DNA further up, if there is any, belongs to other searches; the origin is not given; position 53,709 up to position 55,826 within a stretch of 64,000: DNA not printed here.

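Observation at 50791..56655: Cyclic-nucleotide-gated MscS-type channel translationally coupled to an ATPase-less HlyD / ABC-2 / ABC-2 / HlyD unit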

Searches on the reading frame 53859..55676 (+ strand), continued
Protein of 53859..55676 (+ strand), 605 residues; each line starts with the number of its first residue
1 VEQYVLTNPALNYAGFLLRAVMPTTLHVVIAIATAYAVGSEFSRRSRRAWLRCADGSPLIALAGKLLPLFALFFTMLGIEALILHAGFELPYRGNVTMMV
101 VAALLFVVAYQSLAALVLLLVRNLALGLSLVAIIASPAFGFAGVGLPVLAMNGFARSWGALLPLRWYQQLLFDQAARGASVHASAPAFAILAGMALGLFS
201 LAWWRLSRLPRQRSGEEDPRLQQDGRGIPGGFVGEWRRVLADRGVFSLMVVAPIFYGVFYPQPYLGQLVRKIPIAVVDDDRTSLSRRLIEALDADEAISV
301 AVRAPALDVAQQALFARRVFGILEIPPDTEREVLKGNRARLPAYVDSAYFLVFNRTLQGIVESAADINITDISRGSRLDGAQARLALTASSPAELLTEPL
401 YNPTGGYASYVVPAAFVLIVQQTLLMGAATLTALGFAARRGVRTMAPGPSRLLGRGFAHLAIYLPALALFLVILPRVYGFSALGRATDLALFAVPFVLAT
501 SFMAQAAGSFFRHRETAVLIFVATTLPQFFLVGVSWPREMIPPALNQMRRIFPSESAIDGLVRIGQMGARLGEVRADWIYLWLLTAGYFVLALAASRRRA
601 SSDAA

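Call 37: get_annotated_region(hit=H3, flank=7000)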
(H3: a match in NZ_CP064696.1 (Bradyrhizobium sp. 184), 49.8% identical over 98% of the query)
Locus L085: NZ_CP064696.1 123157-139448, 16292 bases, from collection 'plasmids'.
description: Bradyrhizobium sp. 184 plasmid p184_1, complete sequence
organism: Bradyrhizobium sp. 184 (NCBI taxid 2782653)
taxonomy: Bacteria; Pseudomonadota; Alphaproteobacteria; Hyphomicrobiales; Nitrobacteraceae; Bradyrhizobium; Bradyrhizobium sp. 184
host: -; source: Acmispon strigosus,cell culture,root nodule; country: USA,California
typing (MOB-suite, as given by PLSDB): non-mobilizable
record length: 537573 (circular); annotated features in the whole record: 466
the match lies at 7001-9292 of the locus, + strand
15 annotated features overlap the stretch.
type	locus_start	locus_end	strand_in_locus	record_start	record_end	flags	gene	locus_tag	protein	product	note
CDS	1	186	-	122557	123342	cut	-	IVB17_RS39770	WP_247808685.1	enoyl-CoA hydratase-related protein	-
CDS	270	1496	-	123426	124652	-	-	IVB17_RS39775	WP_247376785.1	CoA transferase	-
CDS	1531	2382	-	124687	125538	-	-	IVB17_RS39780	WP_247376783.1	enoyl-CoA hydratase-related protein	-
CDS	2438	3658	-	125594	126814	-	-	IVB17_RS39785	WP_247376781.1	acyl-CoA dehydrogenase family protein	-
CDS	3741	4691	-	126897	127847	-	-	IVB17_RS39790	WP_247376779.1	3-hydroxyacyl-CoA dehydrogenase NAD-binding domain-containing protein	GO:0006631 - fatty acid metabolic process [Evidence IEA]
CDS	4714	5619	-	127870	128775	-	-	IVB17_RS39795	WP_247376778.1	3-hydroxyacyl-CoA dehydrogenase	-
CDS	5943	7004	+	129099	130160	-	-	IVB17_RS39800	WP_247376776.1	efflux RND transporter periplasmic adaptor subunit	-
CDS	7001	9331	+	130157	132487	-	-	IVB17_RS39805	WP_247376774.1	ABC transporter permease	-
CDS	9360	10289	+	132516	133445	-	-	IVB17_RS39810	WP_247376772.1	biotin/lipoyl-binding protein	-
CDS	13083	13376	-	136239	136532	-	-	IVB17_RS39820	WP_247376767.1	hypothetical protein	-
CDS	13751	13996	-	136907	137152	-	-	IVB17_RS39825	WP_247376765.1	hypothetical protein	-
CDS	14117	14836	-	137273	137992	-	-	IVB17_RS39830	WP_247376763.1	LrgB family protein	-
CDS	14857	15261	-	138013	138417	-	-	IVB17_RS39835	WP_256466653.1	CidA/LrgA family protein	-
CDS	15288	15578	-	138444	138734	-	-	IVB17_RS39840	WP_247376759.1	hypothetical protein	-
CDS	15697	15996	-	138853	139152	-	-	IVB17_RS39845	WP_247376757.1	hypothetical protein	-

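Call 38: get_annotated_region(hit=H4, flank=7000)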
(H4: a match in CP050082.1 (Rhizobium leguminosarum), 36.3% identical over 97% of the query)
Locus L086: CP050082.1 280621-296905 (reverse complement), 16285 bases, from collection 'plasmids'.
description: Rhizobium leguminosarum bv. trifolii strain 31B plasmid pRL31b4, complete sequence
organism: Rhizobium leguminosarum (NCBI taxid 386)
taxonomy: Bacteria; Pseudomonadota; Alphaproteobacteria; Hyphomicrobiales; Rhizobiaceae; Rhizobium; Rhizobium leguminosarum
host: -; source: Trifolium pratense; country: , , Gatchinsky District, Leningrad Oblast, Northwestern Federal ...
typing (MOB-suite, as given by PLSDB): mobilizable; relaxase MOBQ
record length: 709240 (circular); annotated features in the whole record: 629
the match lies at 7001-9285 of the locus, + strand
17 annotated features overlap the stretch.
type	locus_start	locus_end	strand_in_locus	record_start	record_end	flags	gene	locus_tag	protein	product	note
CDS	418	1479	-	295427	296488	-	-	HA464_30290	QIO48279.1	class I SAM-dependent methyltransferase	-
CDS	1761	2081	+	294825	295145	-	-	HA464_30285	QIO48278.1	helix-turn-helix transcriptional regulator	-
CDS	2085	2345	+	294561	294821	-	-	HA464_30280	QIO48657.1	hypothetical protein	-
CDS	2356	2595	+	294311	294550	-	-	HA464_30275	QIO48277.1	hypothetical protein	-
CDS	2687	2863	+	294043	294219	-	-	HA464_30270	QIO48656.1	hypothetical protein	-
CDS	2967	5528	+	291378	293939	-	-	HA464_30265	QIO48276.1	FAD-dependent oxidoreductase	-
CDS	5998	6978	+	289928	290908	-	-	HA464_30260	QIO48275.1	biotin/lipoyl-binding protein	-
CDS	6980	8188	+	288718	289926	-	-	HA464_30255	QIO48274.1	ABC transporter permease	-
CDS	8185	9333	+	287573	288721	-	-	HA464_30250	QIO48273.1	ABC transporter permease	-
CDS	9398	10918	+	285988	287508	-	-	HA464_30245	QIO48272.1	mechanosensitive ion channel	-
CDS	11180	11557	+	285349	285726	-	-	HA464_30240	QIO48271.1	helix-turn-helix transcriptional regulator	-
CDS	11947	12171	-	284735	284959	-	-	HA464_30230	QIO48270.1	hypothetical protein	-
CDS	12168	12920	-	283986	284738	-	-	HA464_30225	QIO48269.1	TMEM165/GDT1 family protein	-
CDS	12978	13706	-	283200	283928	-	-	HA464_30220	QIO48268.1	phosphatase PAP2 family protein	-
CDS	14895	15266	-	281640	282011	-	-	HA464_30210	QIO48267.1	response regulator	-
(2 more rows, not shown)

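Call 39: get_annotated_region(hit=H16, flank=6000)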
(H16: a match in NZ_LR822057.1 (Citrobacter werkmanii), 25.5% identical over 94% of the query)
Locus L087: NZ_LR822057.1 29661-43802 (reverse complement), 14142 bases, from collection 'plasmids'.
description: Citrobacter werkmanii isolate BB1459 plasmid pCW-CTX-M-15B_, complete sequence
organism: Citrobacter werkmanii (NCBI taxid 67827)
taxonomy: Bacteria; Pseudomonadota; Gammaproteobacteria; Enterobacterales; Enterobacteriaceae; Citrobacter; Citrobacter werkmanii
host: -; source: -; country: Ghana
typing (MOB-suite, as given by PLSDB): conjugative; replicon Col(VCM04),IncC; relaxase MOBH,MOBH; mating-pair formation MPF_F
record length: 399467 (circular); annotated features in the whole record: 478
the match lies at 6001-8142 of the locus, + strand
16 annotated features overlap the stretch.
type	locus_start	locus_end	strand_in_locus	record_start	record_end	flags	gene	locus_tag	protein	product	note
CDS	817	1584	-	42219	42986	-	-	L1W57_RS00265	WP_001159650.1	DUF1883 domain-containing protein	-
CDS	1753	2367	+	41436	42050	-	-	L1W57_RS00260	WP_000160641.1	TIR domain-containing protein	-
CDS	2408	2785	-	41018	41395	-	-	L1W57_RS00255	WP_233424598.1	hypothetical protein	-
CDS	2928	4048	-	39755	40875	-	-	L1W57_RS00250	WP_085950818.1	IS3-like element ISSen4 family transposase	GO:0006313 - DNA transposition [Evidence IEA]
CDS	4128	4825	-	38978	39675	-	-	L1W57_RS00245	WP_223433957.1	IS1 family transposase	-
CDS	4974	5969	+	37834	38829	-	-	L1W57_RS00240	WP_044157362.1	HlyD family secretion protein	-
CDS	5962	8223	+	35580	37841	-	-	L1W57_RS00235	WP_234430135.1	ABC transporter permease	-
CDS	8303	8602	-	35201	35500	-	tnpA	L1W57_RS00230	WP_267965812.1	IS200/IS605 family transposase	-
CDS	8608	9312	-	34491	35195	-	-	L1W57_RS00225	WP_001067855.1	IS6-like element IS26 family transposase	GO:0006313 - DNA transposition [Evidence IEA]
CDS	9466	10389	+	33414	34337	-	-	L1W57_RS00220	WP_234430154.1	acyltransferase family protein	-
CDS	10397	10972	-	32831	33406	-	pagP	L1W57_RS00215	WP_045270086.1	lipid IV(A) palmitoyltransferase PagP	-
CDS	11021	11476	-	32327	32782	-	merR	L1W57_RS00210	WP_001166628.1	Hg(II)-responsive transcriptional regulator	-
predicted_resistance_gene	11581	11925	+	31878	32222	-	merT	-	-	mercuric transport protein MerT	predicted by amrfinderplus; class MERCURY; identity 99.13%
CDS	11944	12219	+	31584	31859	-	merP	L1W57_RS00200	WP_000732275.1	mercury resistance system periplasmic binding protein MerP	-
CDS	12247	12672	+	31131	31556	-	merC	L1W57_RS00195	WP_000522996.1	organomercurial transporter MerC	-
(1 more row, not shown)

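Call 40: get_annotated_region(hit=H12, flank=6000)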
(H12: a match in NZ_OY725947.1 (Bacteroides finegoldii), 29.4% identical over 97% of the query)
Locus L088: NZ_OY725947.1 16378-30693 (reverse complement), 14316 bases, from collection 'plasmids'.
description: Bacteroides finegoldii strain Bacteroides finegoldii TSDC17.2-1.1 plasmid 45, complete sequence
organism: Bacteroides finegoldii (NCBI taxid 338188)
taxonomy: Bacteria; Bacteroidota; Bacteroidia; Bacteroidales; Bacteroidaceae; Bacteroides; Bacteroides finegoldii
host: -; source: -; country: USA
typing (MOB-suite, as given by PLSDB): non-mobilizable
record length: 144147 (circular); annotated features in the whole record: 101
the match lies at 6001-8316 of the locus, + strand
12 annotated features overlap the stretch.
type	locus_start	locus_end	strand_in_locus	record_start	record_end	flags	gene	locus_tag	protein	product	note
CDS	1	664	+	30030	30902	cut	-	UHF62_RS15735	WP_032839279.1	NAD kinase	-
CDS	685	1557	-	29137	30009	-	-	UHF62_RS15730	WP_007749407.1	hypothetical protein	-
CDS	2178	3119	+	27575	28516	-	mdh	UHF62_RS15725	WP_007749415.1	malate dehydrogenase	GO:0005975 - carbohydrate metabolic process [Evidence IEA]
CDS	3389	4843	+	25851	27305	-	-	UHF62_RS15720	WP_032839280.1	TolC family protein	GO:0055085 - transmembrane transport [Evidence IEA]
CDS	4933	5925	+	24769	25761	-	-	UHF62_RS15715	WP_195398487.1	HlyD family secretion protein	-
CDS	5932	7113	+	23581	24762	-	-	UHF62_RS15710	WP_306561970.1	ABC transporter permease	-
CDS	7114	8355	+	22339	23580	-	-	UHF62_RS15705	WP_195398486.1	ABC transporter permease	-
CDS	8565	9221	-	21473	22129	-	-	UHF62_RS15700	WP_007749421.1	porin family protein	-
CDS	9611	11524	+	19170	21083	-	-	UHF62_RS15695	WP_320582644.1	TlpA disulfide reductase family protein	-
CDS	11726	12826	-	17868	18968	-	-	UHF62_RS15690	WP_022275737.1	Mrp/NBP35 family ATP-binding protein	-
CDS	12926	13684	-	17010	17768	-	trmB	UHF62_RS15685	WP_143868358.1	tRNA (guanosine(46)-N7)-methyltransferase TrmB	GO:0006400 - tRNA modification [Evidence IEA]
CDS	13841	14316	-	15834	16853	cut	-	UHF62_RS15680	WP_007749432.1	branched-chain amino acid aminotransferase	GO:0009081 - branched-chain amino acid metabolic process [Evidence IEA]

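Call 41: get_annotated_region(hit=H22, flank=6000)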
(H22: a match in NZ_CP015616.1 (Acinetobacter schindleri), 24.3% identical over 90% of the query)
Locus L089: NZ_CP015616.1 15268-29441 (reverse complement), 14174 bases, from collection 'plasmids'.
description: Acinetobacter schindleri strain ACE plasmid p1AsACE, complete sequence
organism: Acinetobacter schindleri (NCBI taxid 108981)
taxonomy: Bacteria; Pseudomonadota; Gammaproteobacteria; Moraxellales; Moraxellaceae; Acinetobacter; Acinetobacter schindleri
host: -; source: cell culture; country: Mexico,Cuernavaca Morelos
typing (MOB-suite, as given by PLSDB): mobilizable; replicon rep_cluster_1656; relaxase MOBP
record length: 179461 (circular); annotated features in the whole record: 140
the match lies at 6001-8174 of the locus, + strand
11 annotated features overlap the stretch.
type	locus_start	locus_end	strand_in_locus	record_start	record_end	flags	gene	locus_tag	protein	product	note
CDS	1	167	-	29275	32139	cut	ptsP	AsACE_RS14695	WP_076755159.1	phosphoenolpyruvate--protein phosphotransferase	GO:0009401 - phosphoenolpyruvate-dependent sugar phosphotransferase system [Evidence IEA]; GO:0006808 - regulation of ...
CDS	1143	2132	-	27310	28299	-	bioB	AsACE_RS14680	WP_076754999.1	biotin synthase BioB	GO:0009102 - biotin biosynthetic process [Evidence IEA]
CDS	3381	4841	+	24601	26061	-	-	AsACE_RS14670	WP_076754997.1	TolC family protein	GO:0055085 - transmembrane transport [Evidence IEA]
CDS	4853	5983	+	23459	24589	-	-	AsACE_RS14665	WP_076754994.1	biotin/lipoyl-binding protein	-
CDS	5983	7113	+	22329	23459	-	-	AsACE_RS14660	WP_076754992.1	ABC transporter permease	-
CDS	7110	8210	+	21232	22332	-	-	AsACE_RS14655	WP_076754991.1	ABC transporter permease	-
CDS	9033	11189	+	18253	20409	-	-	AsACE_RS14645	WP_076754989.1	TonB-dependent siderophore receptor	GO:0015891 - siderophore transport [Evidence IEA]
CDS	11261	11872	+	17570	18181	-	-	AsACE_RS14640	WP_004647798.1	DUF4198 domain-containing protein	-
CDS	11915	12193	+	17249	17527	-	-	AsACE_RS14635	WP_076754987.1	hypothetical protein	-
CDS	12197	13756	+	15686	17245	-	-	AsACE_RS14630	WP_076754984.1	PepSY-associated TM helix domain-containing protein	-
CDS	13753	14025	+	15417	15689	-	-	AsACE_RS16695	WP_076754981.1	hypothetical protein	-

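Call 52: get_annotated_region(hit=H2, flank=6000)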
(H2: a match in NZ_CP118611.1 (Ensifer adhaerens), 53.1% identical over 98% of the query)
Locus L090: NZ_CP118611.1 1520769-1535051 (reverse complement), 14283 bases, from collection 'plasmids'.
description: Ensifer adhaerens strain CTYH.Ch1 plasmid pCTYH.Ch1_1, complete sequence
organism: Ensifer adhaerens (NCBI taxid 106592)
taxonomy: Bacteria; Pseudomonadota; Alphaproteobacteria; Hyphomicrobiales; Rhizobiaceae; Ensifer; Ensifer adhaerens
host: -; source: Pure isolate,Rhizosphere of Cyperus brevifolius; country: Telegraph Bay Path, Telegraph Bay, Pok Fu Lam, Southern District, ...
typing (MOB-suite, as given by PLSDB): conjugative; relaxase MOBQ; mating-pair formation MPF_T
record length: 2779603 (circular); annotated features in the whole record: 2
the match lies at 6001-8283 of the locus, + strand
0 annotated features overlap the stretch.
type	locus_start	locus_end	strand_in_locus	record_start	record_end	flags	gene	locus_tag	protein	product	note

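Call 53: get_annotated_region(hit=H11, flank=6000)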
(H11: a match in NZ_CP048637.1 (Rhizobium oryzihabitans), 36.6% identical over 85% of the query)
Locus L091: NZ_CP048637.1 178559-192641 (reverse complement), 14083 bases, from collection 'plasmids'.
description: Rhizobium oryzihabitans strain M15 plasmid p5, complete sequence
organism: Rhizobium oryzihabitans (NCBI taxid 2267833)
taxonomy: Bacteria; Pseudomonadota; Alphaproteobacteria; Hyphomicrobiales; Rhizobiaceae; Rhizobium; Rhizobium oryzihabitans
host: -; source: cell,root,the root of rice; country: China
typing (MOB-suite, as given by PLSDB): conjugative; replicon rep_cluster_592; relaxase MOBQ; mating-pair formation MPF_T
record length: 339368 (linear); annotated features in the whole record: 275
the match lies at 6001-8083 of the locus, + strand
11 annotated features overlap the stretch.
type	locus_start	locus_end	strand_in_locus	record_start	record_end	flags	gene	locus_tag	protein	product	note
CDS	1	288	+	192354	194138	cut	-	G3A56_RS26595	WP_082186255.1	PAS domain-containing methyl-accepting chemotaxis protein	-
CDS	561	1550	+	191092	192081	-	-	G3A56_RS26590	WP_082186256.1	IS5 family transposase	-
CDS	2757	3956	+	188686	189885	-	gltS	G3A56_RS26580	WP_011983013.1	sodium/glutamate symporter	GO:0015813 - L-glutamate transmembrane transport [Evidence IEA]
CDS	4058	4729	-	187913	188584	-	-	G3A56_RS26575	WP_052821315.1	TetR/AcrR family transcriptional regulator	-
CDS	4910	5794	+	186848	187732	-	-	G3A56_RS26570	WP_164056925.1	HlyD family secretion protein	-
CDS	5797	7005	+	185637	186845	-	-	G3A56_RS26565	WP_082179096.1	ABC transporter permease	-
CDS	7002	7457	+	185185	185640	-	-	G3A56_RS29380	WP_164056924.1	ABC transporter permease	-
CDS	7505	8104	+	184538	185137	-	-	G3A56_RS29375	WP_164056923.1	ABC transporter permease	-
CDS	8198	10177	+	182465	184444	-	-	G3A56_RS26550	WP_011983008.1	oleate hydratase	GO:0006631 - fatty acid metabolic process [Evidence IEA]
CDS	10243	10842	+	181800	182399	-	-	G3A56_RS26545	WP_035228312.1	TetR/AcrR family transcriptional regulator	GO:0006355 - regulation of DNA-templated transcription [Evidence IEA]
CDS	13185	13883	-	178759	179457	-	-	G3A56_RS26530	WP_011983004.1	hypothetical protein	-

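Call 54: get_annotated_region(hit=H15, flank=6000)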
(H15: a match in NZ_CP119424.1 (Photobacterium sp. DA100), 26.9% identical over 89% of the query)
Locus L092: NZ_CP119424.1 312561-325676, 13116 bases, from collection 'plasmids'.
description: Photobacterium sp. DA100 plasmid pDA100, complete sequence
organism: Photobacterium sp. DA100 (NCBI taxid 3027472)
taxonomy: Bacteria; Pseudomonadota; Gammaproteobacteria; Vibrionales; Vibrionaceae; Photobacterium; Photobacterium sp. DA100
host: -; source: -; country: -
typing (MOB-suite, as given by PLSDB): non-mobilizable
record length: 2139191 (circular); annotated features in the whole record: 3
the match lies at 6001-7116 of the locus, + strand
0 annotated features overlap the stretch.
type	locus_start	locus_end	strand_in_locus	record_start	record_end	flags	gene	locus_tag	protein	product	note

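Call 70: search_protein_families(library=pfam, proteins=[L014:7803-8513:-, L014:6397-7806:-, L014:5610-6404:-, L014:4204-5613:-, L057:18928-20538:+, L086:9398-10918:+], max_evalue=0.001)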
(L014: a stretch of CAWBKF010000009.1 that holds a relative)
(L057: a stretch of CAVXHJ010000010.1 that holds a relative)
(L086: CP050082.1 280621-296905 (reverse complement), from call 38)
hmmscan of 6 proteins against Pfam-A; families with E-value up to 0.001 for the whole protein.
L014:7803-8513:- (236 aa): 3 families
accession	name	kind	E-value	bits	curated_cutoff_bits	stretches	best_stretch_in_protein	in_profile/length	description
PF00005.33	ABC_tran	-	1.2e-30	107.3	25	1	29-178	1-137/137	ABC transporter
PF13304.12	AAA_21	-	2.2e-09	38.3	27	1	142-214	230-304/304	AAA domain, putative AbiEii toxin, Type IV TA system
PF02463.25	SMC_N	-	1e-07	32.1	40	0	146-223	133-212/220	RecF/RecN/SMC N terminal domain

L014:6397-7806:- (469 aa): 1 family
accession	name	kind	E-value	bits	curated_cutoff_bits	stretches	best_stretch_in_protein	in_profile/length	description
PF02687.27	FtsX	-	1e-13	51.9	25.5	1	335-461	2-119/120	FtsX-like permease C-terminal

L014:5610-6404:- (264 aa): 1 family
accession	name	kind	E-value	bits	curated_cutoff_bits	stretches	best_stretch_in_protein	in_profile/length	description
PF17131.11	LolA_like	-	2.6e-33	115.7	30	1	83-260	4-184/184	Outer membrane lipoprotein-sorting protein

L014:4204-5613:- (469 aa): 0 families

L057:18928-20538:+ (537 aa): 5 families
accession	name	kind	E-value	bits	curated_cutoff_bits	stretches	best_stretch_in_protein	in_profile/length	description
PF00005.33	ABC_tran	-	4.3e-42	144.4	25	2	53-203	2-137/137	ABC transporter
PF13304.12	AAA_21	-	3.4e-09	37.6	27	0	64-85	1-22/304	AAA domain, putative AbiEii toxin, Type IV TA system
PF02463.25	SMC_N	-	6.3e-05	22.9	40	0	195-244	161-209/220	RecF/RecN/SMC N terminal domain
PF09818.15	ABC_ATPase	-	0.00017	21.2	23.2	0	182-251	165-232/283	P-loop domain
PF13191.12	AAA_16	-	0.00044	21.2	32.6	0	50-211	10-150/167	AAA ATPase domain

L086:9398-10918:+ (506 aa): 2 families
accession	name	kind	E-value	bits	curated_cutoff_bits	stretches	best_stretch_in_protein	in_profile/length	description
PF00027.35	cNMP_binding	-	3.8e-15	56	27.5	1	370-454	1-86/89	Cyclic nucleotide-binding domain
PF00924.24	MS_channel_2nd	-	2.9e-14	53.3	20.2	1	159-225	2-67/68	Mechanosensitive ion channel, beta-domain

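Call 73: predict_structure(alignment_id=A2)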
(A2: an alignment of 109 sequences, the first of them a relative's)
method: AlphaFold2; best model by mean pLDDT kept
length: 779 residues; sequences in the alignment: 109
mean_pLDDT: 80.9   pTM: 0.81
mean pLDDT of the five models: 80.9, 78.2, 78.0, 76.7, 72.9
residues with pLDDT >= 90: 226; 70-90: 391; 50-70: 139; < 50: 23
segments of 3 or more residues with pLDDT < 50: 309-316, 547-550, 610-614
pLDDT, mean of each block of 10 residues (from residue 1): 83 94 89 83 65 84 89 84 86 86 89 83 82 76 83 60 68 59 64 81 93 87 92 96 89 75 87 95 94 87 64 48 71 86 82 92 97 87 55 66 88 85 79 56 88 92 88 91 86 91 84 83 76 83 58 59 78 62 83 90 70 58 92 93 84 86 96 91 80 73 64 77 89 88 93 96 88 60
secondary structure, 60 per line:
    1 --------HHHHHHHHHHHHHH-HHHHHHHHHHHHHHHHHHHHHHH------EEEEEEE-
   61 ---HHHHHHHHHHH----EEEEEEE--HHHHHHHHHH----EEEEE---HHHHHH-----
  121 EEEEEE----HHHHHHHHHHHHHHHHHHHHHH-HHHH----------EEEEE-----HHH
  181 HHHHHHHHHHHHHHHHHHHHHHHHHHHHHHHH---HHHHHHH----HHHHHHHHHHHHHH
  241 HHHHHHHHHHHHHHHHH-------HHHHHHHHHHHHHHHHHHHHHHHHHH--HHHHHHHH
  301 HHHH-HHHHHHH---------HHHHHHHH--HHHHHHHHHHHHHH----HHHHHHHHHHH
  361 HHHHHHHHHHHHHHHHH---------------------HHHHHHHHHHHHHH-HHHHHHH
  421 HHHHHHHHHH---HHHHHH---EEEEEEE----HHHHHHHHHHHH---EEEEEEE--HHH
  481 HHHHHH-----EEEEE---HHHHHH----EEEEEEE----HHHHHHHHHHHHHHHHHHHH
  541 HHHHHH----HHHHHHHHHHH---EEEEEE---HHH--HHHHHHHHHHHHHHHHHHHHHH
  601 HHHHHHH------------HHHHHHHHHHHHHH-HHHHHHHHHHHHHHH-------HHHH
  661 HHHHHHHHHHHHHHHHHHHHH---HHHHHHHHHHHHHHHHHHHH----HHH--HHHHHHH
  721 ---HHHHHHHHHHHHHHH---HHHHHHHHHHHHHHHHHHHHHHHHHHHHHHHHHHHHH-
elements in order (helices of 4 or more, strands of 3 or more residues): H9-22 H24-46 E53-59 H64-74 E79-85 H88-97 E102-106 H110-115 E121-126 H131-152 H154-157 E168-172 H178-212 H216-222 H227-257 H265-290 H293-304 H306-312 H322-329 H332-345 H350-377 H399-412 H414-430 H434-439 E443-449 H454-465 E469-475 H478-486 E492-496 H500-505 E510-516 H521-546 H551-561 E565-570 H579-607 H620-633 H635-649 H657-681 H685-704 H714-720 H724-738 H742-778
